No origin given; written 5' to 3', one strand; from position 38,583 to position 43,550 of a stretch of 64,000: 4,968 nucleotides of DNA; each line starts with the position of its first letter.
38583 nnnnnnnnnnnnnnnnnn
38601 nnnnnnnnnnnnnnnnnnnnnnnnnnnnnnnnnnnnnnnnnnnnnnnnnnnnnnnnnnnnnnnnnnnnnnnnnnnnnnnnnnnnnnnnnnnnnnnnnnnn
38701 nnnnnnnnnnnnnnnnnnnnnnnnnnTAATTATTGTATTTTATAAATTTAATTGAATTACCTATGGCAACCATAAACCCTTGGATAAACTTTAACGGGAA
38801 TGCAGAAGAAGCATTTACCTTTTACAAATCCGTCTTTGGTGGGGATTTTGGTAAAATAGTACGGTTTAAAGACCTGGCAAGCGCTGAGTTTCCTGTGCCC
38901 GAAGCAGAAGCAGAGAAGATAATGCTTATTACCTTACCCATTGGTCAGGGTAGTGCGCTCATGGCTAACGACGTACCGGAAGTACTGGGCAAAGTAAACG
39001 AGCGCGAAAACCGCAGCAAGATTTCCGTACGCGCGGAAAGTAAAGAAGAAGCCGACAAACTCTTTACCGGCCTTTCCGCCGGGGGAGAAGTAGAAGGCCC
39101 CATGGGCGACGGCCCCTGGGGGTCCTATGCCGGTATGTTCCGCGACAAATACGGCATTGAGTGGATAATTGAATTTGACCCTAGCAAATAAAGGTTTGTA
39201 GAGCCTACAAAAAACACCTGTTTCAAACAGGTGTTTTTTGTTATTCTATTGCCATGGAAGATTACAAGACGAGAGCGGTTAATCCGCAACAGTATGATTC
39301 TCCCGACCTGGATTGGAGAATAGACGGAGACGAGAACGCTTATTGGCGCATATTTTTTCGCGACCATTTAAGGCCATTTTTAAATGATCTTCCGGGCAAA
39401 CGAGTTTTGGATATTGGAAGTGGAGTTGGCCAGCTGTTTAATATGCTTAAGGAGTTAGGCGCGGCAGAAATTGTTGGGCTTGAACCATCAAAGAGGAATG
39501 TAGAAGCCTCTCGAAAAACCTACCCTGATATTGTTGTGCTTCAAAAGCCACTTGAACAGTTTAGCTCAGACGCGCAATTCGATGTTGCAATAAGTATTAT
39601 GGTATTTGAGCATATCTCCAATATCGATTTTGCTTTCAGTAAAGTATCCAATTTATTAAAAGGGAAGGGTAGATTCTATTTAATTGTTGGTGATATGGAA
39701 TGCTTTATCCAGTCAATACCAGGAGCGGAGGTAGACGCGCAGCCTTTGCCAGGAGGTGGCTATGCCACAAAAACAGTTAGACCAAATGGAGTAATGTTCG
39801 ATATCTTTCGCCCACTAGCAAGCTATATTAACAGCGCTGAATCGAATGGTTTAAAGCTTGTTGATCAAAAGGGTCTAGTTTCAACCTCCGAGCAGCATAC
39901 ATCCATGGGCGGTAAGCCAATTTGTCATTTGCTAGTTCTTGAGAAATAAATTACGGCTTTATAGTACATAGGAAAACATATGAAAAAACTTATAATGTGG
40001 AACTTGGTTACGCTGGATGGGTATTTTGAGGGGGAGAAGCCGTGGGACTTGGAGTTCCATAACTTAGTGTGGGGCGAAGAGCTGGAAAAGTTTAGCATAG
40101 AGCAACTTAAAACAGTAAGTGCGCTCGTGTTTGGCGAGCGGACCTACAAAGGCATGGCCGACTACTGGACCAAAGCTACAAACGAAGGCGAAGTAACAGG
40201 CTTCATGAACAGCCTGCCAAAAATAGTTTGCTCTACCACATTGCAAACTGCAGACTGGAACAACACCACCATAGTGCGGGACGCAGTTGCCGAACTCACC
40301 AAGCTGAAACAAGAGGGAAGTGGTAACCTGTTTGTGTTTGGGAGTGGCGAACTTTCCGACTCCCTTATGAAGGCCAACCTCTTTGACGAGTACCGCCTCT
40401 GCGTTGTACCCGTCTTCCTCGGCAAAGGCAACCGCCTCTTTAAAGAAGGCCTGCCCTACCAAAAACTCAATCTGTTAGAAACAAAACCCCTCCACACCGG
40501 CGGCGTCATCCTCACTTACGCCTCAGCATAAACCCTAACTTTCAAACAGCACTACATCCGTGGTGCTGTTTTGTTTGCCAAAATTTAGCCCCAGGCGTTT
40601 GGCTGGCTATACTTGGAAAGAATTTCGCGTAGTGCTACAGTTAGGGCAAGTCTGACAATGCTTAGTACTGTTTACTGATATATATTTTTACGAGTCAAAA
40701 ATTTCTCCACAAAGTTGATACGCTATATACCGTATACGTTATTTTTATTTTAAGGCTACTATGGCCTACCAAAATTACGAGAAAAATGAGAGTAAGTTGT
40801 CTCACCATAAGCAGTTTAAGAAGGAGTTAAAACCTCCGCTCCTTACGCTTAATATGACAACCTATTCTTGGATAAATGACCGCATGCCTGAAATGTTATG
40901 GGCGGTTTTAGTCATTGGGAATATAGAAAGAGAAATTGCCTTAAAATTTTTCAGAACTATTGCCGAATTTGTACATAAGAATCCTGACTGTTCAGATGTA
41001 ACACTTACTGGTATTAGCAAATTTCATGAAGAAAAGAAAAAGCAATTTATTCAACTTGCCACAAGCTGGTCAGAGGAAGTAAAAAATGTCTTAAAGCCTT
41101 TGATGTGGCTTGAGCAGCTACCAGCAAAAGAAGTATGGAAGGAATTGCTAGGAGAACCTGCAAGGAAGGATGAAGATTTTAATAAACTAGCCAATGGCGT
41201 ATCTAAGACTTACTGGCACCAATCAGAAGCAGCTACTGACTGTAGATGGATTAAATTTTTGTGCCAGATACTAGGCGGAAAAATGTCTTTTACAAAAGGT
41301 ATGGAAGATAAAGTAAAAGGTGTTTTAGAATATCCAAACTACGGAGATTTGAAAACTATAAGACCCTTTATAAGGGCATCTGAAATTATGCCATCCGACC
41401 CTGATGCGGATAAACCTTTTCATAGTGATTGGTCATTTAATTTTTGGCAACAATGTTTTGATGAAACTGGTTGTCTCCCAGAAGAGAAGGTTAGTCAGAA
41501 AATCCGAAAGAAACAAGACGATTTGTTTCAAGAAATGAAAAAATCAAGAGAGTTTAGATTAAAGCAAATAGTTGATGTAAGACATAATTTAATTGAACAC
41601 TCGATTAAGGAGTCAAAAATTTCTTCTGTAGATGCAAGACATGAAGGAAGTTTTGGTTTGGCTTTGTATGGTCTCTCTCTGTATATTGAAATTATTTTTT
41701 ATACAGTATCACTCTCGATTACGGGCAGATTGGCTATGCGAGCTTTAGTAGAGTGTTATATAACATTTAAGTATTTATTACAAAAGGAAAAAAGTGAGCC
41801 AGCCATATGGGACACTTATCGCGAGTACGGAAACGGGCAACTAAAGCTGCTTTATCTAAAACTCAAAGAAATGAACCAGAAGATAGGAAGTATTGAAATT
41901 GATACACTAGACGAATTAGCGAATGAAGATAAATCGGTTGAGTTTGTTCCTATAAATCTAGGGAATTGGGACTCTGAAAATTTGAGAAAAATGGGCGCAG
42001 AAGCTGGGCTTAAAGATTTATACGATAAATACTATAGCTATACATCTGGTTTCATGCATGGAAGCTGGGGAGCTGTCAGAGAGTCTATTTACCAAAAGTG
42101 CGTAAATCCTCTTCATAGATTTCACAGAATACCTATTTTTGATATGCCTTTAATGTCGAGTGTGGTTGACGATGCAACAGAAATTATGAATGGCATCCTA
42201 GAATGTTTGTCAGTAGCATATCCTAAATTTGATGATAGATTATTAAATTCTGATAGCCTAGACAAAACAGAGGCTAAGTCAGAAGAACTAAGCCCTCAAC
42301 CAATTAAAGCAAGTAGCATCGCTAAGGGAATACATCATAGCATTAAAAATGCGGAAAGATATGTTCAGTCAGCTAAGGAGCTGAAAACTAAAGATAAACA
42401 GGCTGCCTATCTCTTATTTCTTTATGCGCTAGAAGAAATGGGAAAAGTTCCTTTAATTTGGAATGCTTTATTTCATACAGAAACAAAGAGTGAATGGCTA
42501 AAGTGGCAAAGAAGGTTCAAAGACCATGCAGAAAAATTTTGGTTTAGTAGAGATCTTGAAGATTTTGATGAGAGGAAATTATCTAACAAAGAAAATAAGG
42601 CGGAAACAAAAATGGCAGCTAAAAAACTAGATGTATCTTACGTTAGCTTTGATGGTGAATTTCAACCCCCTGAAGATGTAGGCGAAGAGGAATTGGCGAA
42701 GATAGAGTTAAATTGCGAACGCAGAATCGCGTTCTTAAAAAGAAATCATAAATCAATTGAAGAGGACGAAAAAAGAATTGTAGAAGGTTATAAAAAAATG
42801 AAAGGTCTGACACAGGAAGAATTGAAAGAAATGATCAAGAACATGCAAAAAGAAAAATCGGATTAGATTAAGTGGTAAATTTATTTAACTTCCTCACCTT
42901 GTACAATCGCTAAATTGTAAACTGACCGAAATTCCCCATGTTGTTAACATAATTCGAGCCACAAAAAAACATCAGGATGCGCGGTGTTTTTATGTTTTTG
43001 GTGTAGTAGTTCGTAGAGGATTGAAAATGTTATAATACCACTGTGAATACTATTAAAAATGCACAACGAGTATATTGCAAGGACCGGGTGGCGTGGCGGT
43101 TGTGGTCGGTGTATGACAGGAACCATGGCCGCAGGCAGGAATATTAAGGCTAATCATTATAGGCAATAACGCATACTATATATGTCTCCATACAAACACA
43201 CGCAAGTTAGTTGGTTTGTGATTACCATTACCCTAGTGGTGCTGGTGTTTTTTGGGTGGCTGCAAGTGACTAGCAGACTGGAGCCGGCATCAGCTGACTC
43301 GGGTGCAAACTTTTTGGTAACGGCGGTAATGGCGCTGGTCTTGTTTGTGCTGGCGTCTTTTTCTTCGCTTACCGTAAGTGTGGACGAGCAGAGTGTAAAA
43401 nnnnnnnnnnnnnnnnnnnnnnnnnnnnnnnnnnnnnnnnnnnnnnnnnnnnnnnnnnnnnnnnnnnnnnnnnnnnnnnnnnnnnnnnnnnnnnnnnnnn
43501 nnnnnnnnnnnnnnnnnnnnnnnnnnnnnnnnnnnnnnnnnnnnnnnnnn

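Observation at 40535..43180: AT-rich 701-aa orphan ORF: a single-gene compositional island between paralogous housekeeping-like genes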

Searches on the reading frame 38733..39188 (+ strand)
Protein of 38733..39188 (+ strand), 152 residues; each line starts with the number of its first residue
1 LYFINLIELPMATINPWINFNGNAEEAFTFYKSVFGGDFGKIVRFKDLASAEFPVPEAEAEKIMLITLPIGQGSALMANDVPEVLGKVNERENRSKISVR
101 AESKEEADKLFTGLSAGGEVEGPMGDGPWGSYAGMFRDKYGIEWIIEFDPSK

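Call 6: search_protein_families(library=padloc, proteins=[window:38733-39188:+], max_evalue=10)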
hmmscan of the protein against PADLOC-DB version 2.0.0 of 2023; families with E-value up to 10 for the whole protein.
window:38733-39188:+ (152 aa): 0 families

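Call 7: search_protein_families(library=pfam, proteins=[window:38733-39188:+], max_evalue=0.01)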
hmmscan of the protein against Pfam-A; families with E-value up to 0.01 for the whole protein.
window:38733-39188:+ (152 aa): 2 families
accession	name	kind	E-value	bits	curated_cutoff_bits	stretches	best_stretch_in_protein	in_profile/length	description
PF00903.31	Glyoxalase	-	2.6e-11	44.4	20.6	1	21-144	9-119/121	Glyoxalase/Bleomycin resistance protein/Dioxygenase superfamily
PF06983.19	3-dmu-9_3-mt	-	1.6e-08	35.5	24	1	14-146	3-115/116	3-demethylubiquinone-9 3-methyltransferase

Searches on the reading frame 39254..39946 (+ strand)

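Call 6: search_protein_families(library=padloc, proteins=[window:39254-39946:+], max_evalue=10)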
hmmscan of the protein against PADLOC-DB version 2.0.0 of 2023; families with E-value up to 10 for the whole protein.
window:39254-39946:+ (231 aa): 1 family
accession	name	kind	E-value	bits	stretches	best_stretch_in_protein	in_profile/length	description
PDLC04134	mad2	-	6.2e-16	56.3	1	36-149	280-400/492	mads_2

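Call 7: search_protein_families(library=pfam, proteins=[window:39254-39946:+], max_evalue=0.01)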
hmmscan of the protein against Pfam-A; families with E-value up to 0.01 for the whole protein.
window:39254-39946:+ (231 aa): 9 families
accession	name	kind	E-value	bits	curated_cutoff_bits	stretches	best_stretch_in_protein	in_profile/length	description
PF08241.18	Methyltransf_11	-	9.1e-14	52.3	21.2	1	52-143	1-95/95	Methyltransferase domain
PF13489.12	Methyltransf_23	-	1.9e-13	50.9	27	1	40-145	15-118/164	Methyltransferase domain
PF13649.12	Methyltransf_25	-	1.2e-11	45.5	27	1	51-139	1-97/97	Methyltransferase domain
PF08242.18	Methyltransf_12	-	2e-11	44.9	30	1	52-141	1-98/98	Methyltransferase domain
PF13847.12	Methyltransf_31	-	2.5e-09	37.4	27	1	47-143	3-109/145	Methyltransferase domain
PF08003.17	Methyltransf_9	-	5.9e-07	29.2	23.8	1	29-142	96-216/315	Protein of unknown function (DUF1698)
PF02353.26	CMAS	-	1.8e-06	27.9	27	1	46-143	61-164/273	Mycolic acid cyclopropane synthetase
PF07021.18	MetW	-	0.0002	21.5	21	1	47-113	13-80/193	Methionine biosynthesis protein MetW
PF05175.20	MTS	-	0.0037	17.3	23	1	44-93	28-78/170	Methyltransferase small domain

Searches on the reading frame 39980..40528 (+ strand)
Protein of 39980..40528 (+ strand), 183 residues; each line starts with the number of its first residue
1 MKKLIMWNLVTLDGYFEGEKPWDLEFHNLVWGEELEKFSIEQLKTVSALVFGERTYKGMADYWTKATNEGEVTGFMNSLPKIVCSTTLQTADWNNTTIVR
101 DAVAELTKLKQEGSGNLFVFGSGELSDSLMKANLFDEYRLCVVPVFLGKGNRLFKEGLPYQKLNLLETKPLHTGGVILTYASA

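Call 6: search_protein_families(library=padloc, proteins=[window:39980-40528:+], max_evalue=10)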
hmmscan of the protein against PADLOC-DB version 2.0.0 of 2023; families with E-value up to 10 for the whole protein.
window:39980-40528:+ (183 aa): 0 families

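Call 7: search_protein_families(library=pfam, proteins=[window:39980-40528:+], max_evalue=0.01)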
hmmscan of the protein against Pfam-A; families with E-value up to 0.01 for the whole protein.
window:39980-40528:+ (183 aa): 1 family
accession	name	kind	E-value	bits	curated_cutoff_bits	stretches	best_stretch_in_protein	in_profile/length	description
PF01872.23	RibD_C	-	1e-19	71.6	24.1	1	3-172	2-192/197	RibD C-terminal domain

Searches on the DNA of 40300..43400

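Call 90: search_rna_families(source=window, start=40300, end=43400, threshold=evalue, max_evalue=1)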
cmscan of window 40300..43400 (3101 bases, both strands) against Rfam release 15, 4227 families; matches with E-value up to 1: 0.
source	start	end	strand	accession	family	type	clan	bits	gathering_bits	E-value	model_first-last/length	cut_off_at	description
